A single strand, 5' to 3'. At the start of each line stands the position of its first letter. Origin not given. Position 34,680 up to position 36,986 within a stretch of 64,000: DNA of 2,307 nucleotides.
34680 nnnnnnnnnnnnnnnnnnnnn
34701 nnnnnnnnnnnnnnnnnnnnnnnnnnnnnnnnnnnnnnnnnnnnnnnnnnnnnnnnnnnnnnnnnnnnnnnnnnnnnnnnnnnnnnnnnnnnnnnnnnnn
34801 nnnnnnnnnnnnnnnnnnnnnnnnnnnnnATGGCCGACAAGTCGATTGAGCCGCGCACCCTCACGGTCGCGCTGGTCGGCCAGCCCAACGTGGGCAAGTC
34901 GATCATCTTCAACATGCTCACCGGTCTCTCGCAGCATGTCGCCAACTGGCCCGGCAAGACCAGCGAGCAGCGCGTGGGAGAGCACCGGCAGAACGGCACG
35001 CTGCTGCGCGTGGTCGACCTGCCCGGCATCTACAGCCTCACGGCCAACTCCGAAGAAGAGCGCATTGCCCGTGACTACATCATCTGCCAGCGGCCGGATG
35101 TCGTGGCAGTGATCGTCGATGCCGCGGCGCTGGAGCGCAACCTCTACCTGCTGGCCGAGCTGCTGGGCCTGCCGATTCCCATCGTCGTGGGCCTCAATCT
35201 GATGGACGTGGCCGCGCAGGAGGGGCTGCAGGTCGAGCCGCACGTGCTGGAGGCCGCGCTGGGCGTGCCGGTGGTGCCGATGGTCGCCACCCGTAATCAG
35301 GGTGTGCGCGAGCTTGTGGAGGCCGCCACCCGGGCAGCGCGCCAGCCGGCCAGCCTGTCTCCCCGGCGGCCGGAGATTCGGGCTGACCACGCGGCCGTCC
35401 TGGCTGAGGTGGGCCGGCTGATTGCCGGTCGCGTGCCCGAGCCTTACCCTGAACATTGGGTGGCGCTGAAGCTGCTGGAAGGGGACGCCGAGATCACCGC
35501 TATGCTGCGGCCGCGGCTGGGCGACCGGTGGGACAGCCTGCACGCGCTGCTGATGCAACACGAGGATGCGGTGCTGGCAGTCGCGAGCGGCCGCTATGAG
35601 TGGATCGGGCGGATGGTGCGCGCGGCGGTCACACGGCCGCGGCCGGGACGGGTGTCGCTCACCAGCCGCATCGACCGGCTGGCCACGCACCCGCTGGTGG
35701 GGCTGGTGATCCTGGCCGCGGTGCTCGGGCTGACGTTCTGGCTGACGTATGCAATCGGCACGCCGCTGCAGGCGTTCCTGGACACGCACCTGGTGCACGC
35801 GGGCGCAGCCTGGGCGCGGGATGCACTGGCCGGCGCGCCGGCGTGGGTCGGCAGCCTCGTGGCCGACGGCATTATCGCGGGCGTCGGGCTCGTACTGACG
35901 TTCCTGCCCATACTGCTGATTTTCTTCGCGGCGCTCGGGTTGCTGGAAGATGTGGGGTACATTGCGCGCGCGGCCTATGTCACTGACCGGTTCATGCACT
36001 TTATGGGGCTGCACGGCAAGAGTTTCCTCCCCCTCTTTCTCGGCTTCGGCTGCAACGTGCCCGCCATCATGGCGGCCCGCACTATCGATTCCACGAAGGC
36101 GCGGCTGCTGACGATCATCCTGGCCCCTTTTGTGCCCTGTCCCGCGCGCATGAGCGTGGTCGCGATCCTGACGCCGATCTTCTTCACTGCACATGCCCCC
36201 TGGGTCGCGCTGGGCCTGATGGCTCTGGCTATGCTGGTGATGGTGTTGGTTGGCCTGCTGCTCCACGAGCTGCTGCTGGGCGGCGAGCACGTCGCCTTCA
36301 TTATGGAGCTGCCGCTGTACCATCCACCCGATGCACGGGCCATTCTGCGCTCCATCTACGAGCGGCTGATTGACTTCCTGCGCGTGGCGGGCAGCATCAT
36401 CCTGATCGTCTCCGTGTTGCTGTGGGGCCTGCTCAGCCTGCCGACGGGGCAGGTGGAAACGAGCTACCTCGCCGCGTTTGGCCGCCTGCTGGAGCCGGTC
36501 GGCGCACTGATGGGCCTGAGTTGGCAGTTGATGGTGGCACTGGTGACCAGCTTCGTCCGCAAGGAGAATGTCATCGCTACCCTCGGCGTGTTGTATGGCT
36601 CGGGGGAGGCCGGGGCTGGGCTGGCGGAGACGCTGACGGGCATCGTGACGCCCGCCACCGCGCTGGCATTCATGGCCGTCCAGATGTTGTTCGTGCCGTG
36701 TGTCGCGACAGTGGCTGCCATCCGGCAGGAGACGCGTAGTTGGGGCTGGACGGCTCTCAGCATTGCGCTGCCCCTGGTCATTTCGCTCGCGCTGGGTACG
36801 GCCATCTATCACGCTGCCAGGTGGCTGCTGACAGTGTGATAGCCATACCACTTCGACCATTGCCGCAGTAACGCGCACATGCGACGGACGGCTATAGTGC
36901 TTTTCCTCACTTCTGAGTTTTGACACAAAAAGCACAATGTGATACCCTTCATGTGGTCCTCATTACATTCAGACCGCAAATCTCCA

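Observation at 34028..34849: Fur-family regulator fused to a FeoA domain, overlapping feoB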

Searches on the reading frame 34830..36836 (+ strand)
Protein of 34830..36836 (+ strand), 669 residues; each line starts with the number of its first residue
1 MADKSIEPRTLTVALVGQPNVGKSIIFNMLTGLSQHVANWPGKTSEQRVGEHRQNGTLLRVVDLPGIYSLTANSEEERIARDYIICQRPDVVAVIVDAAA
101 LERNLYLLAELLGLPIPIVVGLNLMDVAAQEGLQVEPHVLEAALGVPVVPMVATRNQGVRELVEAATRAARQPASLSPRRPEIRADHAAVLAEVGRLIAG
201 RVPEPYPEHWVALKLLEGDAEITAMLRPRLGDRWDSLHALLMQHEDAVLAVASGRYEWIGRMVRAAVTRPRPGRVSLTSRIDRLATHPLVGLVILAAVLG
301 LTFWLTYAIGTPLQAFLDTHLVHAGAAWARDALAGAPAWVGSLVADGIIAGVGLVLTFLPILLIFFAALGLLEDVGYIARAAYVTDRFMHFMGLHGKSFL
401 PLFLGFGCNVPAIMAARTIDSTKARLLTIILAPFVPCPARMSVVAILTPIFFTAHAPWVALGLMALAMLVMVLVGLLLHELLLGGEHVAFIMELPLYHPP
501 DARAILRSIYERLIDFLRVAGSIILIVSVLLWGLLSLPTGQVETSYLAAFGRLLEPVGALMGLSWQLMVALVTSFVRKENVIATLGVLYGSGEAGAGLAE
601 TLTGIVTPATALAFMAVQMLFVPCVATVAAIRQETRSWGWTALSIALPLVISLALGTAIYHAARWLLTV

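Call 3: search_protein_families(library=pfam, proteins=[window:34830-36836:+], max_evalue=1)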
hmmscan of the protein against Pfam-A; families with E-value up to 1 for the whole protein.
window:34830-36836:+ (669 aa): 11 families
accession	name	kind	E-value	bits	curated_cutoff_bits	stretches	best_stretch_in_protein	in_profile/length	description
PF02421.24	FeoB_N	-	3.6e-56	189.4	27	1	12-165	2-155/156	Ferrous iron transport protein B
PF07670.19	Gate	-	1.9e-35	121.9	29.6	2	355-447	1-100/104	Nucleoside recognition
PF01926.29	MMR_HSR1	-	1.3e-18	67.6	21.9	1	12-112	1-100/113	50S ribosome-binding GTPase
PF07664.17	FeoB_C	-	3.2e-13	49.6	26.6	1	461-512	2-54/54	Ferrous iron transport protein B C terminus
PF17910.6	FeoB_Cyto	-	1.2e-09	38.9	23.4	1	191-268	9-90/90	FeoB cytosolic helical domain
PF09439.16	SRPRB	-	0.0026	17.6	25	1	12-112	5-96/178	Signal recognition particle receptor beta subunit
PF04548.22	AIG1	-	0.0049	16.7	27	1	12-94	2-89/212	AIG1 family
PF00009.33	GTP_EFTU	-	0.0074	16.3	26.5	1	42-169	54-185/188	Elongation factor Tu GTP binding domain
PF03193.22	RsgA_GTPase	-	0.061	13.6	30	0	12-37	108-134/174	RsgA GTPase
PF21589.2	AP5B1_barrel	-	0.16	12.5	21.9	1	420-448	29-57/71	AP-5 complex subunit beta-1, beta-barrel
PF00350.29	Dynamin_N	-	0.2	12.1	27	0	59-99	103-139/168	Dynamin family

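Call 4: search_protein_families(library=ncbifam, proteins=[window:34830-36836:+], max_evalue=1)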
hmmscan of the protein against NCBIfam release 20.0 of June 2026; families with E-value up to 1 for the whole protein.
window:34830-36836:+ (669 aa): 21 families
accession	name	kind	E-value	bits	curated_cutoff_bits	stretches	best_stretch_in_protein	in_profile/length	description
TIGR00437.1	feoB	equivalog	8.2e-163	543.3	315.65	1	17-634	1-594/594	ferrous iron transport protein B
NF007105.0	PRK09554.1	equivalog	3.2e-131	438.9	683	2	10-591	3-594/772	Fe(2+) transporter permease subunit FeoB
TIGR03594.1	GTPase_EngA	equivalog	5.8e-15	55.2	306.7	1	12-196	2-183/432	ribosome biogenesis GTPase Der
NF000908.1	PRK00089.1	equivalog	1.9e-09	37.2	237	1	10-172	3-169/291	GTPase Era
TIGR03596.1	GTPase_YlqF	equivalog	2.5e-08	33.6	208.2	1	3-80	111-184/276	ribosome biogenesis GTPase YlqF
TIGR03918.1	GTP_HydF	equivalog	3.8e-08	32.6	325.55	1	10-171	7-168/392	[FeFe] hydrogenase H-cluster maturation GTPase HydF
NF007071.0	PRK09518.1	equivalog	4.2e-08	32.2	953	1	10-172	271-433/706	bifunctional cytidylate kinase/GTPase Der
TIGR00450.1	mnmE_trmE_thdF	equivalog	6e-08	32.2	252.6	1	11-133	210-334/446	tRNA uridine-5-carboxymethylaminomethyl(34) synthesis GTPase MnmE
TIGR00231.1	small_GTP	domain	7.2e-08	32.4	42.5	1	11-163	4-159/164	GTP-binding protein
TIGR03598.1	GTPase_YsxC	equivalog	4.4e-07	29.8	124.45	1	7-78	15-84/186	ribosome biogenesis GTP-binding protein YihA/YsxC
NF002828.0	PRK03003.1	equivalog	5.6e-07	28.5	631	1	8-166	38-196/477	ribosome biogenesis GTPase Der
NF003661.0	PRK05291.1-3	equivalog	1.9e-06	27.5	380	1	11-175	217-375/448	tRNA uridine-5-carboxymethylaminomethyl(34) synthesis GTPase MnmE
TIGR02729.1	Obg_CgtA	equivalog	2.1e-06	27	280.25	1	13-167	160-325/329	Obg family GTPase CgtA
NF008955.0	PRK12297.1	equivalog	8.2e-06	25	406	1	13-172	162-330/429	GTPase ObgE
NF008956.1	PRK12299.1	equivalog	1.7e-05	24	300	1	13-168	161-323/327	GTPase ObgE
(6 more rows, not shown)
